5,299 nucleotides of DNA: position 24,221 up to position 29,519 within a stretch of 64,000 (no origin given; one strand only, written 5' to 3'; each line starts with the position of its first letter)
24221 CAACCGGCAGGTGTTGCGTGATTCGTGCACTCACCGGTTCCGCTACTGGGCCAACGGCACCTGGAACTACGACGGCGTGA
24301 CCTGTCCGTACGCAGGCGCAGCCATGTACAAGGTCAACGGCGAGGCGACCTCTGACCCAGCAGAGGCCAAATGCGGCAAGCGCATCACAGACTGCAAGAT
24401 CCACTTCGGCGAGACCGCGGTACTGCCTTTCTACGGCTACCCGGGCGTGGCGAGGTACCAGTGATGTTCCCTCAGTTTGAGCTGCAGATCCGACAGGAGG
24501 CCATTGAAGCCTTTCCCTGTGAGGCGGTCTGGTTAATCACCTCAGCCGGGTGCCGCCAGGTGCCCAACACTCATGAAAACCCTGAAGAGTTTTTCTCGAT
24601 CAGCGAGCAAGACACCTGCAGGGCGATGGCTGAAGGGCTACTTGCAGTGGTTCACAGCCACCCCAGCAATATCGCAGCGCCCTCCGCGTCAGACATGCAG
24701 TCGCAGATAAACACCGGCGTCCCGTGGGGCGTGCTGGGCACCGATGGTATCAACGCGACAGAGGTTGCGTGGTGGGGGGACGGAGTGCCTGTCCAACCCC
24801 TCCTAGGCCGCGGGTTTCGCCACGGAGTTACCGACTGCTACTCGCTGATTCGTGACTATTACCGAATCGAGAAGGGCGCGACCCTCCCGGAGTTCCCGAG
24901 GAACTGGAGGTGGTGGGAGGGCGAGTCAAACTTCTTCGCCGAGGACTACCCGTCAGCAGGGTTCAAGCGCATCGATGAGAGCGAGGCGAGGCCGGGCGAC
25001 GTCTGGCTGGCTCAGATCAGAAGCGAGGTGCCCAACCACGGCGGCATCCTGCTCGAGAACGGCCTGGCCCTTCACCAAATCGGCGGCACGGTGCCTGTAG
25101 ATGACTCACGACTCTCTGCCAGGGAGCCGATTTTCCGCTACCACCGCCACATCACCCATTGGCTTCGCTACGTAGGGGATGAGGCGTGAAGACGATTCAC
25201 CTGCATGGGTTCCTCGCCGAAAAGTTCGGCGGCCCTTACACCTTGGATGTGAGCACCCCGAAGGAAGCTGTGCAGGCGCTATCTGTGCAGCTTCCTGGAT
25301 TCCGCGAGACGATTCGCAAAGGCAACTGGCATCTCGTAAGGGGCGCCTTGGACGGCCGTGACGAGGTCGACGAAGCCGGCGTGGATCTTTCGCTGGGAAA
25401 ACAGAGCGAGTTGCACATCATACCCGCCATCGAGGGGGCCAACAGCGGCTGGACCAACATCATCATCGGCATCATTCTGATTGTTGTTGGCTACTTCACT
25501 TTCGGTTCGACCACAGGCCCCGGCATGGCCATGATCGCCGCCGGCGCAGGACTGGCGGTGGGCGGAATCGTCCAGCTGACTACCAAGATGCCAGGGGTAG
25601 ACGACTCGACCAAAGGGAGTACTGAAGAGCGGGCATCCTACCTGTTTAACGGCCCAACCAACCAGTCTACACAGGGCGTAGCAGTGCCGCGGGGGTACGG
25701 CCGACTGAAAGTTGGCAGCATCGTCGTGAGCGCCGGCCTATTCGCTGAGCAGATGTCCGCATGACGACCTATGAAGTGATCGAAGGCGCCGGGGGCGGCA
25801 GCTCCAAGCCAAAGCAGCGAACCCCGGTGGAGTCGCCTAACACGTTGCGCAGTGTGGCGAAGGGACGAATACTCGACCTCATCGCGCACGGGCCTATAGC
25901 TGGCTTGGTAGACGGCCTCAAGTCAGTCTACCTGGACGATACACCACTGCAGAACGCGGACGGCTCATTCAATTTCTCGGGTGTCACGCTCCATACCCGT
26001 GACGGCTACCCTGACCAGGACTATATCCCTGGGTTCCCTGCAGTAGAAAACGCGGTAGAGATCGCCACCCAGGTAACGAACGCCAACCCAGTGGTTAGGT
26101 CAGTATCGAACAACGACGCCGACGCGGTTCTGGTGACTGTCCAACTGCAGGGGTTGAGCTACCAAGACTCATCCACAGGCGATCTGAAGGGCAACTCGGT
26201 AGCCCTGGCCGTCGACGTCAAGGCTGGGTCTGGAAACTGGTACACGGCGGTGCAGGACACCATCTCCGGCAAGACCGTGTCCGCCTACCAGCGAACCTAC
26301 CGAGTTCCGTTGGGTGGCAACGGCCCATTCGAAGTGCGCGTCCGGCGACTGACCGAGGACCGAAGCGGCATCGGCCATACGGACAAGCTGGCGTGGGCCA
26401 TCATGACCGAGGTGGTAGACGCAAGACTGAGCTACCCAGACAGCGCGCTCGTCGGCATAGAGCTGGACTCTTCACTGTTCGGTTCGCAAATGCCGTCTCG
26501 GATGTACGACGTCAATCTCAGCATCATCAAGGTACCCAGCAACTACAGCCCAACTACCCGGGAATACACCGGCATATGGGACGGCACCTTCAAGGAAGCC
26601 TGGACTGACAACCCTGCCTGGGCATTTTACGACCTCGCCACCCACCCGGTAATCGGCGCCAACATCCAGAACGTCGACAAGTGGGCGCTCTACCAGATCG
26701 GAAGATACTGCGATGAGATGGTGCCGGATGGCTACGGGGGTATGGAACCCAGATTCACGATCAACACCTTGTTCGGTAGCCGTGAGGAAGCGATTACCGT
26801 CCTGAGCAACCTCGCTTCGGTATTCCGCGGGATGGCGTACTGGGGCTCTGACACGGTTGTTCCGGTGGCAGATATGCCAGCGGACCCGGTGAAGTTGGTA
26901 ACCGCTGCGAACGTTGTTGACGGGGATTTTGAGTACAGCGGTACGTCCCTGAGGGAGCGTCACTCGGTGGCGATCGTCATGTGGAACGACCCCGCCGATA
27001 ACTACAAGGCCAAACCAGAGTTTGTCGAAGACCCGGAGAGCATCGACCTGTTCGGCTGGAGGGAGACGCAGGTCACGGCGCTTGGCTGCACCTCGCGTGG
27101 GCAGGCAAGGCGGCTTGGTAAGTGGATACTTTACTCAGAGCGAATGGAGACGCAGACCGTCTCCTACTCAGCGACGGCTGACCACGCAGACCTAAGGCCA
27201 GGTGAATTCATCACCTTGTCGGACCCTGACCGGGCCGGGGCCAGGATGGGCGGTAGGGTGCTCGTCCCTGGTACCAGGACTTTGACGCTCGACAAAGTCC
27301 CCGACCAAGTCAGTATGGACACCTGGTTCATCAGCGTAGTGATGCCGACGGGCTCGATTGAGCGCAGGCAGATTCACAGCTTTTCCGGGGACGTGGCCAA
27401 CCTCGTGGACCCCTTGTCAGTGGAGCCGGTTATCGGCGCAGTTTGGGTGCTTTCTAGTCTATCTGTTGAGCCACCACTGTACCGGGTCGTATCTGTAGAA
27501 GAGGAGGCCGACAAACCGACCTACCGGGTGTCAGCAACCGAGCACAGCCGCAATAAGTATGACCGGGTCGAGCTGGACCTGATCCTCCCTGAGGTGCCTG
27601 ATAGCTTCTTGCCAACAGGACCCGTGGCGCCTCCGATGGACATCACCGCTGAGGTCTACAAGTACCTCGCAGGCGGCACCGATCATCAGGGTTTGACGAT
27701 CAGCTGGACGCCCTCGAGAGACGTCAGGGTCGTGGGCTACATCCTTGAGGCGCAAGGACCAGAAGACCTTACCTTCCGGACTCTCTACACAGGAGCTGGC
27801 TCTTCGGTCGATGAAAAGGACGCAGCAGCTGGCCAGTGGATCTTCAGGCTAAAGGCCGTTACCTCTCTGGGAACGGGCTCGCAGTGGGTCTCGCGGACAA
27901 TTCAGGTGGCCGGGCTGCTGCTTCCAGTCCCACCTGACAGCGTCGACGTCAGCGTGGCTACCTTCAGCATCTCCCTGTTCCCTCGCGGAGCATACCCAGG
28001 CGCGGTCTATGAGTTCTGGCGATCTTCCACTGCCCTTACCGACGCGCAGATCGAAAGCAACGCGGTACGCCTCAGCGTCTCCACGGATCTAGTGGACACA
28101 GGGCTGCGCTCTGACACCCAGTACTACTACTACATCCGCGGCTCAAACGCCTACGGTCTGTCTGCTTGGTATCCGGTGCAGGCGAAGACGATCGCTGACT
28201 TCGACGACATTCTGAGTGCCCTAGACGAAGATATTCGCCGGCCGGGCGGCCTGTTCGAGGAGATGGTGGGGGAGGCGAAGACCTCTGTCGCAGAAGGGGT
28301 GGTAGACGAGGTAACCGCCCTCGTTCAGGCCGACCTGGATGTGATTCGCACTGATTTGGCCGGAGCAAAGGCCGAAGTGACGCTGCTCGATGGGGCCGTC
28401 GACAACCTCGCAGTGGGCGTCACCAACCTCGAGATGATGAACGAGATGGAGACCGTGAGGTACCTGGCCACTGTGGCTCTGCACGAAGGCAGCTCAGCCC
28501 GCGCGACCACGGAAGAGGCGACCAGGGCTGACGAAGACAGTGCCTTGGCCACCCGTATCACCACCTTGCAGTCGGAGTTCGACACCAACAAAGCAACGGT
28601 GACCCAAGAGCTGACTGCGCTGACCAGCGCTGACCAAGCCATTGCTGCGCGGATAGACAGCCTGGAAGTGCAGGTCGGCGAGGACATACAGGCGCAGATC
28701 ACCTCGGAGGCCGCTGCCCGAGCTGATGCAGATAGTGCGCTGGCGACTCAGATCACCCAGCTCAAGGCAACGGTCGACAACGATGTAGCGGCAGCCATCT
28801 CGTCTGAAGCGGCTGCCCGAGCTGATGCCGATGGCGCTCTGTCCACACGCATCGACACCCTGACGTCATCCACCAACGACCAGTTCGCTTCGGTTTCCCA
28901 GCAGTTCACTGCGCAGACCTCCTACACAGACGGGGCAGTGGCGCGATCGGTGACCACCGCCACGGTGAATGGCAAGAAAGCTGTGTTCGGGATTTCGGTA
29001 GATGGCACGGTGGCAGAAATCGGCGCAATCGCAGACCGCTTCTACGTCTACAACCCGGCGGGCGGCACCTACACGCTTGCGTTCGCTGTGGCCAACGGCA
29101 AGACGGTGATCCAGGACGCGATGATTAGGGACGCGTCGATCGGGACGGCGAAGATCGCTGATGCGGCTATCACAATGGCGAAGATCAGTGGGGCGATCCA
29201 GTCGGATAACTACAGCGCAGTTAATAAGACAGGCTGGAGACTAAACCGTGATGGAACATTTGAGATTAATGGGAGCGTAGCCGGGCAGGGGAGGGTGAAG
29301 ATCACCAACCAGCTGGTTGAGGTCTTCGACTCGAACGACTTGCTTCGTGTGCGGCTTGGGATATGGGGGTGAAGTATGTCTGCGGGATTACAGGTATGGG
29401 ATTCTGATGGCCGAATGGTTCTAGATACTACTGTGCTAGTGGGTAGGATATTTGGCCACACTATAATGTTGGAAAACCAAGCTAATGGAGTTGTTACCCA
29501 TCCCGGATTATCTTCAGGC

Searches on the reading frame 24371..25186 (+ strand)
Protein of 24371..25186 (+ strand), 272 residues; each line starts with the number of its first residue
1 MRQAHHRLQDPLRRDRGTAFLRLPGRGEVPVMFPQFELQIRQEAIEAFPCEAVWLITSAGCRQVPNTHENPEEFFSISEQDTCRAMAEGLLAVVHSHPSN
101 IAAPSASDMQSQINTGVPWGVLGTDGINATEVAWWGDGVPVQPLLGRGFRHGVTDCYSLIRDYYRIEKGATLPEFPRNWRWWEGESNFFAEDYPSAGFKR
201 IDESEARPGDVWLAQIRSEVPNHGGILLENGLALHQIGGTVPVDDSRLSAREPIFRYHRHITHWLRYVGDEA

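Call 48: find_related_loci(query=window:24371-25186:+, collection=viral_contigs, flank=10000)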
Query window:24371-25186:+ (272 aa) in viral_contigs; peptide patterns used: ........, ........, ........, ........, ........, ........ (x = any residue, [..] = any of these).
7 stretches matched a pattern, but none encodes a relative of the query by tblastn (E <= 1e-3).

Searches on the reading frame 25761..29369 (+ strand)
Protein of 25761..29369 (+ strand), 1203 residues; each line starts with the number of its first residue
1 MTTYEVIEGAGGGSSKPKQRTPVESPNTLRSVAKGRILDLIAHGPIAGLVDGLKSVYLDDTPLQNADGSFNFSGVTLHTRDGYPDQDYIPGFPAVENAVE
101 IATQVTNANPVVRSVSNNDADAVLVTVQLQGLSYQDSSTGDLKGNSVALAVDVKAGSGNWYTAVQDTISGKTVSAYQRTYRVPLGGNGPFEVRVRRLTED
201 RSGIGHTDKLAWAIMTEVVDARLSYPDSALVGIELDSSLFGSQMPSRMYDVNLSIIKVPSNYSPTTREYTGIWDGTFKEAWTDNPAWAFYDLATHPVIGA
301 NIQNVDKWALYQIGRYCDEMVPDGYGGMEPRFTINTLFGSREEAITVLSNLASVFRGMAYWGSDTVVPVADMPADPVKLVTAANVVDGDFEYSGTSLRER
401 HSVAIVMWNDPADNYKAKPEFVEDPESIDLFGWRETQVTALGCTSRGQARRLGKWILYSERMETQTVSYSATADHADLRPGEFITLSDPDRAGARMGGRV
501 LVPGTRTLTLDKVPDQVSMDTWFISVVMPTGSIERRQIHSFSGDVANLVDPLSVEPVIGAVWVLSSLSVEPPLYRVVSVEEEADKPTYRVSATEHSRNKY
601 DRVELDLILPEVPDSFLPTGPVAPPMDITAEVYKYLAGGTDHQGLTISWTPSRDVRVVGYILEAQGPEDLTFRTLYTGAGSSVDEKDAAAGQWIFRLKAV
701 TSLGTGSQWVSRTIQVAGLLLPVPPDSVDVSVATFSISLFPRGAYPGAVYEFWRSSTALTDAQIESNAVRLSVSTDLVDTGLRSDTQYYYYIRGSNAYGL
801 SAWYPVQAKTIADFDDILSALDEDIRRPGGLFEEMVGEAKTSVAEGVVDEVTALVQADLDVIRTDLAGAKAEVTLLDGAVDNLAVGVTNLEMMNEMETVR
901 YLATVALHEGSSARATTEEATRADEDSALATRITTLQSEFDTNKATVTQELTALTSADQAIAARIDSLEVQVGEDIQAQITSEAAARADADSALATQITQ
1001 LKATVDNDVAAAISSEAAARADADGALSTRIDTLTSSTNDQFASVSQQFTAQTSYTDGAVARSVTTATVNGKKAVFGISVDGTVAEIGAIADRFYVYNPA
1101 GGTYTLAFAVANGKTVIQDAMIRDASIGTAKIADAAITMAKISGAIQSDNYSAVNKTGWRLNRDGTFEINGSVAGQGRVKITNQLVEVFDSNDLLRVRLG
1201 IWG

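Call 46: find_related_loci(query=window:25761-29369:+, collection=viral_contigs, flank=7000)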
Query window:25761-29369:+ (1203 aa) in viral_contigs; peptide patterns used: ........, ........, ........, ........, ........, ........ (x = any residue, [..] = any of these).
4 stretches matched a pattern; 3 encode a relative of the query (tblastn E <= 1e-3); 2 distinct loci.
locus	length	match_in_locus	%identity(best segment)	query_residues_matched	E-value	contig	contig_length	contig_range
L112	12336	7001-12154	43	24-1159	0e+0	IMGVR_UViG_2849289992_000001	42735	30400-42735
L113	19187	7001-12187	63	18-1202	0e+0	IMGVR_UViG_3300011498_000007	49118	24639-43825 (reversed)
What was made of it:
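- Tried and rejected: The tail-tip and minor-tail queries mostly failed on exact-peptide seeding (calls 46, 48).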
